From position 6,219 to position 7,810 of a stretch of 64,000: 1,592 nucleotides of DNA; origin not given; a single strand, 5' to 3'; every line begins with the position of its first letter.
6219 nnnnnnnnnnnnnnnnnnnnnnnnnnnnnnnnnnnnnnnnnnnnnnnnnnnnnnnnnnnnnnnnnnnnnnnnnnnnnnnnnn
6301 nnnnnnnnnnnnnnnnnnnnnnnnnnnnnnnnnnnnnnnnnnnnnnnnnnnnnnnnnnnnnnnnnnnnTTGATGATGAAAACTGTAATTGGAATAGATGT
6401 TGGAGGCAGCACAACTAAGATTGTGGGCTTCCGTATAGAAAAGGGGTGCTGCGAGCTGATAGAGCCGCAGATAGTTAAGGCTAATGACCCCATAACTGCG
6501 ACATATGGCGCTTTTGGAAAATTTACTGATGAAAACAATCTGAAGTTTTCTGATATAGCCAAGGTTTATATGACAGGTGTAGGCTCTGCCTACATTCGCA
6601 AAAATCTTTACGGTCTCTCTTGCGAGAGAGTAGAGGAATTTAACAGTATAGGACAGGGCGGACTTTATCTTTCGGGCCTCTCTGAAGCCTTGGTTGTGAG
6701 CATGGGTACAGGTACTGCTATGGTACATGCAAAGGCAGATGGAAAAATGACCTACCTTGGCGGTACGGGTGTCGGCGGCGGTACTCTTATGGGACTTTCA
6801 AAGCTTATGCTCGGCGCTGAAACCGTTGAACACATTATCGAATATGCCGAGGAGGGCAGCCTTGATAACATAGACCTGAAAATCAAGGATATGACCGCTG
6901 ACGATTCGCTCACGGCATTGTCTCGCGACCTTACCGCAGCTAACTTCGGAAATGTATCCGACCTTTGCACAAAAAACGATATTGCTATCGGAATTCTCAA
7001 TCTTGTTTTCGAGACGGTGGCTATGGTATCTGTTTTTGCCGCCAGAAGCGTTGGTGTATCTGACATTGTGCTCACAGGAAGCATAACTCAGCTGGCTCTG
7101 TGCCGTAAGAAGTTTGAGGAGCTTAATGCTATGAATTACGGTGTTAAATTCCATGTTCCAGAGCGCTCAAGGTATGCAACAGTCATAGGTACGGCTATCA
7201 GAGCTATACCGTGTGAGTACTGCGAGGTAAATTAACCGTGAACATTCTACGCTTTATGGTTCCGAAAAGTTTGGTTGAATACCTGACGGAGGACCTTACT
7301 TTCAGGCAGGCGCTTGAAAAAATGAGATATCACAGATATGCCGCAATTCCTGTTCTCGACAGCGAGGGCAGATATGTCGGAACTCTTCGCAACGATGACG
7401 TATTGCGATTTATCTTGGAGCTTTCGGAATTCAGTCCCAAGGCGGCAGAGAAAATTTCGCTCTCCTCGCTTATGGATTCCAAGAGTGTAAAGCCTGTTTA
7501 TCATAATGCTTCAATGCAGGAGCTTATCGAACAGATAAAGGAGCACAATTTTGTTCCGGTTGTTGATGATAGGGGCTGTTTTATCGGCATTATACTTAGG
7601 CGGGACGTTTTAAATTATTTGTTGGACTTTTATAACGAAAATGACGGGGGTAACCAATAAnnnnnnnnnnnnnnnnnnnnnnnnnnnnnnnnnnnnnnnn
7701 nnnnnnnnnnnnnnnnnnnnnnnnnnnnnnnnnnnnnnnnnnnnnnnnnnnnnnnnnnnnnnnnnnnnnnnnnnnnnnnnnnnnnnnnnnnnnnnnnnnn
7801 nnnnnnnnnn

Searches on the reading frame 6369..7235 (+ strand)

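Call 11: search_protein_families(library=pfam, proteins=[window:6369-7235:+], max_evalue=0.01)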
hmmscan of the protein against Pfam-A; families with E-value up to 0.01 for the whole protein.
window:6369-7235:+ (288 aa): 3 families
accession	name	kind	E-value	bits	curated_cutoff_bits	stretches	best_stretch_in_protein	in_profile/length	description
PF03630.20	Fumble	-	1.9e-21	77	28.5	1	108-240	150-293/334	Fumble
PF01869.26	BcrAD_BadFG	-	2.5e-08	34.2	31.5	1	7-277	1-269/271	BadF/BadG/BcrA/BcrD ATPase family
PF00814.31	TsaD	-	0.00029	21.1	24.8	1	113-271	113-256/264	tRNA N6-adenosine threonylcarbamoyltransferase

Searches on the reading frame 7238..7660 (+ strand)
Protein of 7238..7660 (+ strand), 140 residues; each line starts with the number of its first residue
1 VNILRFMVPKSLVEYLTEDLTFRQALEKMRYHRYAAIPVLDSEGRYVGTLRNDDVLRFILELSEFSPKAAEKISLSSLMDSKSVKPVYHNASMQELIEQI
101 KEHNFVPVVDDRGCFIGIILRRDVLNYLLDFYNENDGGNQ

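Call 11: search_protein_families(library=pfam, proteins=[window:7238-7660:+], max_evalue=0.01)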
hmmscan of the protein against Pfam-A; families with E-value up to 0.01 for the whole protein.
window:7238-7660:+ (140 aa): 1 family
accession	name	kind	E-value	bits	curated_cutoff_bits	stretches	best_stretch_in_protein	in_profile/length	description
PF00571.33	CBS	-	3.2e-21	75.9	24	2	14-60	10-56/57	CBS domain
